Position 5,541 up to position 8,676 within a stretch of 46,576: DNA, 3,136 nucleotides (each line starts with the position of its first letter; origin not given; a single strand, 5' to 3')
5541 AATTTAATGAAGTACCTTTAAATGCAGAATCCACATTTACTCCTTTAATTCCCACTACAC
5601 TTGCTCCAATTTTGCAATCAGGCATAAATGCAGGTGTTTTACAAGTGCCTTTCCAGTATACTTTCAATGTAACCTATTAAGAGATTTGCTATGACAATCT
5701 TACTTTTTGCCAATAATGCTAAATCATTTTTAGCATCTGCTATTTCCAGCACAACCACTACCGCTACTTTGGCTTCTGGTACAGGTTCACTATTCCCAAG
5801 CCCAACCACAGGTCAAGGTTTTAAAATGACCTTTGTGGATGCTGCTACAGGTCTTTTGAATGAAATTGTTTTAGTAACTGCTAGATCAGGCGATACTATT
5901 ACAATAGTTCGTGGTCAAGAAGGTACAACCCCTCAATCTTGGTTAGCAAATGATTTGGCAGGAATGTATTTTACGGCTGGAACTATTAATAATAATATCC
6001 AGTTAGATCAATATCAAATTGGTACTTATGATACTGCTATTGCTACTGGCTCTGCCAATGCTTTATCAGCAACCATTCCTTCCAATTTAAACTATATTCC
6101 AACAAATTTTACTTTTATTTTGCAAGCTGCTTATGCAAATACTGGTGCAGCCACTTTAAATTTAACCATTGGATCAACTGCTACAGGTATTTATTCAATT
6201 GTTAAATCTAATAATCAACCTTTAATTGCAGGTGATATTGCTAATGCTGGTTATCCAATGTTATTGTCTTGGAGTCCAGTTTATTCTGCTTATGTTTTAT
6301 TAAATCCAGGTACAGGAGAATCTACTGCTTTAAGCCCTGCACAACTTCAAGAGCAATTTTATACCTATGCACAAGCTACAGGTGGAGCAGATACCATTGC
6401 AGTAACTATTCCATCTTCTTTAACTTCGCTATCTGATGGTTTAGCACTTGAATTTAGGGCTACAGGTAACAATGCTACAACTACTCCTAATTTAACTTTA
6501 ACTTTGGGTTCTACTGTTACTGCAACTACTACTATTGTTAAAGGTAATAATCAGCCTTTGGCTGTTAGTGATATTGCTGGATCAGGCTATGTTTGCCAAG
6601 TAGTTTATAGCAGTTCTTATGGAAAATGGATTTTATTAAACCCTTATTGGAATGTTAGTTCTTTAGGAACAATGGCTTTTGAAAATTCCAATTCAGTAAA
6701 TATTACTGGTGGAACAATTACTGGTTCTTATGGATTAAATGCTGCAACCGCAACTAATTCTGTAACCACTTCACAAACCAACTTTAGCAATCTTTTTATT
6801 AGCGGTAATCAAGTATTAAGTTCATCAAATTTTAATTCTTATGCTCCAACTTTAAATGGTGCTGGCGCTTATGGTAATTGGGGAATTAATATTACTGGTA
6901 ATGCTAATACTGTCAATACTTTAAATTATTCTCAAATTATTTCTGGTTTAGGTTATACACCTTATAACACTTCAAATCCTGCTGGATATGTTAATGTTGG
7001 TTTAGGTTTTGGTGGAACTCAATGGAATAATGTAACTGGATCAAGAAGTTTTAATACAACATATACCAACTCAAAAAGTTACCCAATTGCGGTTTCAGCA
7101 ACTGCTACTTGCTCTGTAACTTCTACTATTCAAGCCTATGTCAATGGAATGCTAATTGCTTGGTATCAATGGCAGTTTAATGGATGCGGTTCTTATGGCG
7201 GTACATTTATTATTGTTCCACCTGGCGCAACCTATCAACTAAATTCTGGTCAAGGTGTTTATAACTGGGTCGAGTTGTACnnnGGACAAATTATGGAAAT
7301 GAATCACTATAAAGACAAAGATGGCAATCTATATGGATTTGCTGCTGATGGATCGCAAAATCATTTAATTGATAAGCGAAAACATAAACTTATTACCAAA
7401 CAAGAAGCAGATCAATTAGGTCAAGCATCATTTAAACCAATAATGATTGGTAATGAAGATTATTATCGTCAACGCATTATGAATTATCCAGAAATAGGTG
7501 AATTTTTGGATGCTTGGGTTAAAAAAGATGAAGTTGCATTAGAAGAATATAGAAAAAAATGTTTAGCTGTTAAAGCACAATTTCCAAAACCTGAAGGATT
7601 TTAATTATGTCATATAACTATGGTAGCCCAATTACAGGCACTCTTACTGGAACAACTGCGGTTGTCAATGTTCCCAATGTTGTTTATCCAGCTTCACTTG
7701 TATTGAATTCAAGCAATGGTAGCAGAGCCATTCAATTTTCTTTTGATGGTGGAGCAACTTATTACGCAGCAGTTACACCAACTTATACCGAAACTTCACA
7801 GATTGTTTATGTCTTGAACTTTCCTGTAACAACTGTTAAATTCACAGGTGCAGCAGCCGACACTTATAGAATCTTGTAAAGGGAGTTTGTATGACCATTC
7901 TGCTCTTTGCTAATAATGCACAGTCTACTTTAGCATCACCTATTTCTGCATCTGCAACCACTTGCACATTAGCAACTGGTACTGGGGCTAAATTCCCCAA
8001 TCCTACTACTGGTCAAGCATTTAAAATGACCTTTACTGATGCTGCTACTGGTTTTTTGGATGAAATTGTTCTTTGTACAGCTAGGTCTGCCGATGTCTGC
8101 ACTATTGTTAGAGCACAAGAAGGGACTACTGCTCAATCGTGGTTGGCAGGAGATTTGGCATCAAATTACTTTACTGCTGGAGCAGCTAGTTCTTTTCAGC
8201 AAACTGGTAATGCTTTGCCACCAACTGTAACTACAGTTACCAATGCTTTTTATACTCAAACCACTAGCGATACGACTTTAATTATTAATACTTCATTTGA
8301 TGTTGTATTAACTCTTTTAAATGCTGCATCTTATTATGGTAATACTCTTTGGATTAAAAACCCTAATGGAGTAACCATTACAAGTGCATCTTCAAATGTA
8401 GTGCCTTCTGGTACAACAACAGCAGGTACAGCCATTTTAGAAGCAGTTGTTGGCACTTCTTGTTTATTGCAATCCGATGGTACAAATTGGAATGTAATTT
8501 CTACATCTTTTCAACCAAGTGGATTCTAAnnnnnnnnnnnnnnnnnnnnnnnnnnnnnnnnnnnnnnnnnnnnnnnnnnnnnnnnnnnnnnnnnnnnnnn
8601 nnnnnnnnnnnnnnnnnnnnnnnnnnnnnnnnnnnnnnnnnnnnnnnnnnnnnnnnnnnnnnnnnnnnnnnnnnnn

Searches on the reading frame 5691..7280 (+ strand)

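Call 29: search_protein_families(library=pfam, proteins=[window:5691-7280:+], max_evalue=0.01)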
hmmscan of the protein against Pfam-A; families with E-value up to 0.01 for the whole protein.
window:5691-7280:+ (530 aa): 0 families

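Call 30: search_protein_families(library=phrogs, proteins=[window:5691-7280:+], max_evalue=0.001)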
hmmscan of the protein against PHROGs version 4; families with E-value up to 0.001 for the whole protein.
window:5691-7280:+ (530 aa): 8 families
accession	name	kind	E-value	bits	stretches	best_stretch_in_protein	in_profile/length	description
phrog_25419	-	unknown function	4.9e-30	105.5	1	3-209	2-221/282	-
phrog_8469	-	tail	1.3e-19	71.7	1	6-104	5-101/303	tail fiber protein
phrog_6427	-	unknown function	1.3e-19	71.1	1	4-181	4-165/675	-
phrog_18834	-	unknown function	7.5e-11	43.3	1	443-529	251-337/338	-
phrog_30299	-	tail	7.5e-10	39.3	1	4-187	3-175/425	tail fiber protein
phrog_19311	-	unknown function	3.2e-09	36.4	1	6-103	5-99/1023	-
phrog_26525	-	tail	3.4e-07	31.2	1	436-528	108-203/205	tail fiber protein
phrog_14531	-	unknown function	0.00018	21.8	1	441-521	245-326/343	-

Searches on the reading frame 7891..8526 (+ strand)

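Call 29: search_protein_families(library=pfam, proteins=[window:7891-8526:+], max_evalue=0.01)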
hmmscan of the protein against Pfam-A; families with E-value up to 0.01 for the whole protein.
window:7891-8526:+ (212 aa): 0 families

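Call 30: search_protein_families(library=phrogs, proteins=[window:7891-8526:+], max_evalue=0.001)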
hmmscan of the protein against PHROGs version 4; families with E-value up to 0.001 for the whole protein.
window:7891-8526:+ (212 aa): 6 families
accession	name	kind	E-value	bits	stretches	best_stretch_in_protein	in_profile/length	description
phrog_6427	-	unknown function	4.1e-23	82.7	1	4-113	4-117/675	-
phrog_8469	-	tail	1.2e-19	71.8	1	6-116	5-114/303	tail fiber protein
phrog_30299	-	tail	3.2e-14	53.7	1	4-179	3-176/425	tail fiber protein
phrog_25419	-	unknown function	1.8e-13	51.1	1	3-106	2-114/282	-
phrog_25788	-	tail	4.7e-11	43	1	3-158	266-404/603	tail fiber protein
phrog_19311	-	unknown function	1.7e-07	30.7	1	6-99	5-95/1023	-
